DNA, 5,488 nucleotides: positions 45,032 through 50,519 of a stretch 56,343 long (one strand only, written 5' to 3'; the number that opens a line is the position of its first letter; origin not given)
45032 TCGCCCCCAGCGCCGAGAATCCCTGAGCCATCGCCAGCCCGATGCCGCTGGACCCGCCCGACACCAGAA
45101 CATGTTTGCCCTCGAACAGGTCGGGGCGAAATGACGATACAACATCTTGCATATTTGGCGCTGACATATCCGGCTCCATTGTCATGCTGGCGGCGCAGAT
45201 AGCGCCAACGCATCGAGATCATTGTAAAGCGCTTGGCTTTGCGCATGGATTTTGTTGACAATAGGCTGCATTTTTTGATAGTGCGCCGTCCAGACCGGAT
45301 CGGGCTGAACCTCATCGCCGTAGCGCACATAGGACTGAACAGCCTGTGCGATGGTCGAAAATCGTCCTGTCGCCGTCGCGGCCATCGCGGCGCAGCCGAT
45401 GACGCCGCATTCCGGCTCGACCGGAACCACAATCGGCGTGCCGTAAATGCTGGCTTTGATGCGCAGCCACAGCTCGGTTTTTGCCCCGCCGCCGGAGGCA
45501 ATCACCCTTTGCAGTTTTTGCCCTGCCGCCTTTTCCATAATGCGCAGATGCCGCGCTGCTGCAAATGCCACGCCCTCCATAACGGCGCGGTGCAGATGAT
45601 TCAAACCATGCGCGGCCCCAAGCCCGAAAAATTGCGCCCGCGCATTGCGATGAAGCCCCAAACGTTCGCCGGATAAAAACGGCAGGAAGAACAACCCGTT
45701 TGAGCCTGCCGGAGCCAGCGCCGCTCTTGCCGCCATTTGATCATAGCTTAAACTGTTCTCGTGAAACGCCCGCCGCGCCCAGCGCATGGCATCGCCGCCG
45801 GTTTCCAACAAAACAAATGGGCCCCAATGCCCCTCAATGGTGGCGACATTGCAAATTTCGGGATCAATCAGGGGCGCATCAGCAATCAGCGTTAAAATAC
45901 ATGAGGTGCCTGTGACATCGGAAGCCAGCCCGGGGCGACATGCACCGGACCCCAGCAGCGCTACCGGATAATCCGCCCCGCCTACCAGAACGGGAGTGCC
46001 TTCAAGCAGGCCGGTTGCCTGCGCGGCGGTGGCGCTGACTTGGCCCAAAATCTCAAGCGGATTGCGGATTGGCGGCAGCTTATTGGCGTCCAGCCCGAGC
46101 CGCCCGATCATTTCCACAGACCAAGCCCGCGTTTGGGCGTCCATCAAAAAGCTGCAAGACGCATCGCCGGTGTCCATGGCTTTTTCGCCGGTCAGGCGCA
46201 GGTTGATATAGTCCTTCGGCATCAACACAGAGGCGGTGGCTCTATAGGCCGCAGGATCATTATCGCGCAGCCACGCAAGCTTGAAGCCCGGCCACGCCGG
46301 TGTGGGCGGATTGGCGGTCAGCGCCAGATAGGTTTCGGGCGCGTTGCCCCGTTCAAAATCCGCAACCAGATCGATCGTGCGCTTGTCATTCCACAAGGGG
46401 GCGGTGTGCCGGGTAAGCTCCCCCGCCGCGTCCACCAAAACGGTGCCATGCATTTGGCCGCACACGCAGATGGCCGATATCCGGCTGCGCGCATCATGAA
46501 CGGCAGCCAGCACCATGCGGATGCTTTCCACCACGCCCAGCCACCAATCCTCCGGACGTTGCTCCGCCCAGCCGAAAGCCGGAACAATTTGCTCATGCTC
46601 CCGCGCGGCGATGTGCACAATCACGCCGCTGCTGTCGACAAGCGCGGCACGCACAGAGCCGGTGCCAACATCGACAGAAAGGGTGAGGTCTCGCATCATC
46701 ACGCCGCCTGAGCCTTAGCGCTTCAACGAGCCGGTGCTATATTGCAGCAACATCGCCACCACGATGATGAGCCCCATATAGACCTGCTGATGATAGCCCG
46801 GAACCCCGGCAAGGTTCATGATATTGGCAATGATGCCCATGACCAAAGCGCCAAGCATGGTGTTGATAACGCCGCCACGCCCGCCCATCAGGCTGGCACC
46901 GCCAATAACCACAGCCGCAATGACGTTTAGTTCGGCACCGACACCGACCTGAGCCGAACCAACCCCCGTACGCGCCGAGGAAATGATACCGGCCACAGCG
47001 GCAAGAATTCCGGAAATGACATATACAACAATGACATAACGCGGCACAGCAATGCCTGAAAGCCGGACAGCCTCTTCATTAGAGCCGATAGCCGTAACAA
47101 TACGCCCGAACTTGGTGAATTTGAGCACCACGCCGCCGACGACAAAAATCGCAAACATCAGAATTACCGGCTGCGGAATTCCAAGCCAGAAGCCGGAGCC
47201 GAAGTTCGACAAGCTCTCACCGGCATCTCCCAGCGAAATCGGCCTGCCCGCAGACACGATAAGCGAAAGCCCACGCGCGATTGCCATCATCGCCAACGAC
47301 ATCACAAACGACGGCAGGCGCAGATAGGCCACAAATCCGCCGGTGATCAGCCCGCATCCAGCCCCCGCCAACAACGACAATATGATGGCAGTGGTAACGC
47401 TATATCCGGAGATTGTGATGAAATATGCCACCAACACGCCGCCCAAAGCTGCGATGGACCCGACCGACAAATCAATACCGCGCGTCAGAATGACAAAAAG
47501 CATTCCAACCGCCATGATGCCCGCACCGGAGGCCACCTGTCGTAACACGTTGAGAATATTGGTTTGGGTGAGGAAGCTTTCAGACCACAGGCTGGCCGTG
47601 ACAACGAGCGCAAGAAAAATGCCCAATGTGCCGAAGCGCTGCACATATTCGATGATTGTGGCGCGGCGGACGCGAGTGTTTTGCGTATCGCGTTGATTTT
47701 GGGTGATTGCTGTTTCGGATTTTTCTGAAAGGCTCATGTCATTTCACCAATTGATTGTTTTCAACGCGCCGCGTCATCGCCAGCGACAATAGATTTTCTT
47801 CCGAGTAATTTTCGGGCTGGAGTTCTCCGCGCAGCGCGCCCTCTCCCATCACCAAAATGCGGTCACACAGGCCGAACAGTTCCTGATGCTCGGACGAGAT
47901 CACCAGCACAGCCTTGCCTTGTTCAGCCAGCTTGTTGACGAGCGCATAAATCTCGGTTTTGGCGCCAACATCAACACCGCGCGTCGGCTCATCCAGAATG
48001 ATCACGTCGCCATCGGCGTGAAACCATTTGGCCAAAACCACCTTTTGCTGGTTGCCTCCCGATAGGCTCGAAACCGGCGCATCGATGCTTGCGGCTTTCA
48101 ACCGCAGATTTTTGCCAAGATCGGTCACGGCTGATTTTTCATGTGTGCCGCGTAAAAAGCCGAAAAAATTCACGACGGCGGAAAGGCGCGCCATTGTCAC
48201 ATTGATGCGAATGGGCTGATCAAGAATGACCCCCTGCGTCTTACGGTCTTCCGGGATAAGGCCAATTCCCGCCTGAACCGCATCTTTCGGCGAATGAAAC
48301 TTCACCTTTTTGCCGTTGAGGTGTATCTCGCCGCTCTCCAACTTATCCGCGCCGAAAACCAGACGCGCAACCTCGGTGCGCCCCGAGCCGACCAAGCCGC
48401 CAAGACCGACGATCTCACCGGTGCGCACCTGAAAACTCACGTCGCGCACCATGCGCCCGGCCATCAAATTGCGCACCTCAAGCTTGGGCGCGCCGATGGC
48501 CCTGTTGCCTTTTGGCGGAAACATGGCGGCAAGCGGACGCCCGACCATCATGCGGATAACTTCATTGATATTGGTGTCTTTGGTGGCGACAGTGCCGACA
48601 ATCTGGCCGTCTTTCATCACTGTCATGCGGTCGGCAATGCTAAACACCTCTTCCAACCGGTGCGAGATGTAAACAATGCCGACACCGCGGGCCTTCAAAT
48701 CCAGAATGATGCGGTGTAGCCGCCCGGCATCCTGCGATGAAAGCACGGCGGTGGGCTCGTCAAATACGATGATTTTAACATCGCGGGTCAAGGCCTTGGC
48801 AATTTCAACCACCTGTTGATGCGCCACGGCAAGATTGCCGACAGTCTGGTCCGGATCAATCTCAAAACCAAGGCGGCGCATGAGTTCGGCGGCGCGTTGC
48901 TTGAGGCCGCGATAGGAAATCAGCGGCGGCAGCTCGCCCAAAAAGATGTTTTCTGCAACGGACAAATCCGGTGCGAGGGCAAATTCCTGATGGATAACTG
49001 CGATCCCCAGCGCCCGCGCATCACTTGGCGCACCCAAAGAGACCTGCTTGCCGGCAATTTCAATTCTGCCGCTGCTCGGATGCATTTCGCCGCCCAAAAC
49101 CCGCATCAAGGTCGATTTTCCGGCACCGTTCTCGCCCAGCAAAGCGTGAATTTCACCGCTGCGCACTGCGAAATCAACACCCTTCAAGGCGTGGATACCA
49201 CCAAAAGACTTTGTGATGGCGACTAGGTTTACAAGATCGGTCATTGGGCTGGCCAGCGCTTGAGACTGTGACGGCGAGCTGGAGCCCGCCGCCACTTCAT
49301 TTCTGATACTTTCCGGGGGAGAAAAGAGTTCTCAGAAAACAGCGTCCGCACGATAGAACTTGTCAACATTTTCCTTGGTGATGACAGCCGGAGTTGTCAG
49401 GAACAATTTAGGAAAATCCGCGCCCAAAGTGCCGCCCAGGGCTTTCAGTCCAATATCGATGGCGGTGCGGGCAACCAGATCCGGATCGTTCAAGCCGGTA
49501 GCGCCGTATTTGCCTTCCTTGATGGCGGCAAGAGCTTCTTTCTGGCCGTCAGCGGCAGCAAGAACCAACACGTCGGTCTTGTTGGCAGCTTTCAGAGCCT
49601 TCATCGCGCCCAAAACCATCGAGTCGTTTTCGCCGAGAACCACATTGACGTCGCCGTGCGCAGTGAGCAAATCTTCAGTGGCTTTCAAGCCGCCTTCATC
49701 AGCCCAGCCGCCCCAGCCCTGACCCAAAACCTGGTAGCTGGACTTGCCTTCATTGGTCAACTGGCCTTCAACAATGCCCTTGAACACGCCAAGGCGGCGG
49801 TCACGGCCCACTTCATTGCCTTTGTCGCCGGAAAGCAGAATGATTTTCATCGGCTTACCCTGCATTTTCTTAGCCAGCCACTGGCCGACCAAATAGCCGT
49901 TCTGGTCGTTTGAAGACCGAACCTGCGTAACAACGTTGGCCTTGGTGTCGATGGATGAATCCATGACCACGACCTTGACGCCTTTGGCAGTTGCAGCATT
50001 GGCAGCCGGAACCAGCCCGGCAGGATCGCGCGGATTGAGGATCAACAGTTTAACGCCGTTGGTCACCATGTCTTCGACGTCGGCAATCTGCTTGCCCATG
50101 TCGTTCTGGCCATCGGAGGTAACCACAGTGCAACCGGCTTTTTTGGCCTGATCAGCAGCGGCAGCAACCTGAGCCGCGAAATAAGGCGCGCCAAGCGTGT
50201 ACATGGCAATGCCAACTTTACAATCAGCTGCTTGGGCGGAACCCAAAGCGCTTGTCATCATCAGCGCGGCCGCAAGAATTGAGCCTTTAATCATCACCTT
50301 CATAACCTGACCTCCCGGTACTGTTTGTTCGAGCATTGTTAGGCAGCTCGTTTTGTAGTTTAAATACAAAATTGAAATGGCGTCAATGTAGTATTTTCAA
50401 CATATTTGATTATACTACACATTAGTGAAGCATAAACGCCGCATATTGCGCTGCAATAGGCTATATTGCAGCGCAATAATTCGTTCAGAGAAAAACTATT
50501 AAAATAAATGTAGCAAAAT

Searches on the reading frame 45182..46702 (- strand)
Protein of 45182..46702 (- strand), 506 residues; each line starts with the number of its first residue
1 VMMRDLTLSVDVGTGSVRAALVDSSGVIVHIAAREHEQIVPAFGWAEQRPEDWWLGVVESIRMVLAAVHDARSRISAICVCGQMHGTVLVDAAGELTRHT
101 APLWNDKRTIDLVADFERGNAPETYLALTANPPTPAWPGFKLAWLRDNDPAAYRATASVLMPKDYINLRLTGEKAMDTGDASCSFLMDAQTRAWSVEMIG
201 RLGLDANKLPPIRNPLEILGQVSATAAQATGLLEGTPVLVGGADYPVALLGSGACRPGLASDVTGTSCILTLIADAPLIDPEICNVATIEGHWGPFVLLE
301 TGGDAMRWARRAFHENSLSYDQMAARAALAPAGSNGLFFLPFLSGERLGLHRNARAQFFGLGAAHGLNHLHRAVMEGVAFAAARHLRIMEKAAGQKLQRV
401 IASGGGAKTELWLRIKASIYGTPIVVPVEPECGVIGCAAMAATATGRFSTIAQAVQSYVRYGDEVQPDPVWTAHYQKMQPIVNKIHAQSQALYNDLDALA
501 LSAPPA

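Call 74: search_protein_families(library=pfam, proteins=[window:45182-46702:-], max_evalue=0.00001)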
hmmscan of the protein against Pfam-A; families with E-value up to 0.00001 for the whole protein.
window:45182-46702:- (506 aa): 2 families
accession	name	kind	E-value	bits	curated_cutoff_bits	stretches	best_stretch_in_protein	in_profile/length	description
PF00370.27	FGGY_N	-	1.1e-54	186.1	28.8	1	7-251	2-245/245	FGGY family of carbohydrate kinases, N-terminal domain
PF02782.22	FGGY_C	-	7.6e-32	111.1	27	1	263-444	4-197/198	FGGY family of carbohydrate kinases, C-terminal domain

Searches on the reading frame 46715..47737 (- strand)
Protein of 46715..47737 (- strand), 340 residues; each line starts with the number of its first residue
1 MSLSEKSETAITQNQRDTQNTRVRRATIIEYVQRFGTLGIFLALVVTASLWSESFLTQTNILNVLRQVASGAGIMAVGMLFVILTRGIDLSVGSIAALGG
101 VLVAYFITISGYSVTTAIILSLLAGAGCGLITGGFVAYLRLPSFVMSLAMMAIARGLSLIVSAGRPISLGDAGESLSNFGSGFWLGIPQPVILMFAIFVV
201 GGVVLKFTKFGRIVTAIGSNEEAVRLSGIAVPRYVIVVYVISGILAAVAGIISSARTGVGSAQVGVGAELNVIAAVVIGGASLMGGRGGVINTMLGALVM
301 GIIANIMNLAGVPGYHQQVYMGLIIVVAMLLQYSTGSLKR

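Call 74: search_protein_families(library=pfam, proteins=[window:46715-47737:-], max_evalue=0.00001)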
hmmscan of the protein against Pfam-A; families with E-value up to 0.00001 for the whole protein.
window:46715-47737:- (340 aa): 1 family
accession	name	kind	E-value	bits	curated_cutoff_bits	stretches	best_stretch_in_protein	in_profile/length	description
PF02653.21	BPD_transp_2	-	6.6e-37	127.5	26.8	1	61-328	2-268/269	Branched-chain amino acid transport system / permease component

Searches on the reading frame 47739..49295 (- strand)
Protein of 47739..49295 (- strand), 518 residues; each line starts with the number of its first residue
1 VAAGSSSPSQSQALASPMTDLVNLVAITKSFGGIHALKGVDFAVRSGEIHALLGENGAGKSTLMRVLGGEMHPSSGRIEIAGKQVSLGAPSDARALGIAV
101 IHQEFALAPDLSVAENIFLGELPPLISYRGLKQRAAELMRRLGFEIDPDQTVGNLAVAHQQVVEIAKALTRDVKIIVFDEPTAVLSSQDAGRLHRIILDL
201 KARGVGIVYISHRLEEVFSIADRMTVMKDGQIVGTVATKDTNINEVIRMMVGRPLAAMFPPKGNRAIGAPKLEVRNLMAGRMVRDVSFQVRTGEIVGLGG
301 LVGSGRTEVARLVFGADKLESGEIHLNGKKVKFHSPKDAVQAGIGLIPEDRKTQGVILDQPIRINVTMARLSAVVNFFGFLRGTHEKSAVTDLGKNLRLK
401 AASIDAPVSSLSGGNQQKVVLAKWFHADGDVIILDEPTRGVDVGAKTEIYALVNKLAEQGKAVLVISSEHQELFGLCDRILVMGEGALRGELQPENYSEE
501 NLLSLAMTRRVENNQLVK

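Call 74: search_protein_families(library=pfam, proteins=[window:47739-49295:-], max_evalue=0.00001)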
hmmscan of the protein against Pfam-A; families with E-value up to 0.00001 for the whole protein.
window:47739-49295:- (518 aa): 2 families
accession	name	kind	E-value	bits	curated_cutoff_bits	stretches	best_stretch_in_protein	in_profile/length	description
PF00005.33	ABC_tran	-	1.5e-50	171.8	25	2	37-183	1-137/137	ABC transporter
PF13304.12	AAA_21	-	9.3e-07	29.6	27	0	49-67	1-19/304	AAA domain, putative AbiEii toxin, Type IV TA system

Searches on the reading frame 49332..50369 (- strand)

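Call 74: search_protein_families(library=pfam, proteins=[window:49332-50369:-], max_evalue=0.00001)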
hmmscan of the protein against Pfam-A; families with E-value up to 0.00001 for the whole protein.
window:49332-50369:- (345 aa): 2 families
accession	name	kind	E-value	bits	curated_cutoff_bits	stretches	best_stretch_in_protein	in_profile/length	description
PF13407.12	Peripla_BP_4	-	7.5e-48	163.8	35.1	1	52-313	1-256/258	Periplasmic binding protein domain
PF00532.27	Peripla_BP_1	-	4.5e-11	43.2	22.2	1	51-264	3-206/281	Periplasmic binding proteins and sugar binding domain of LacI family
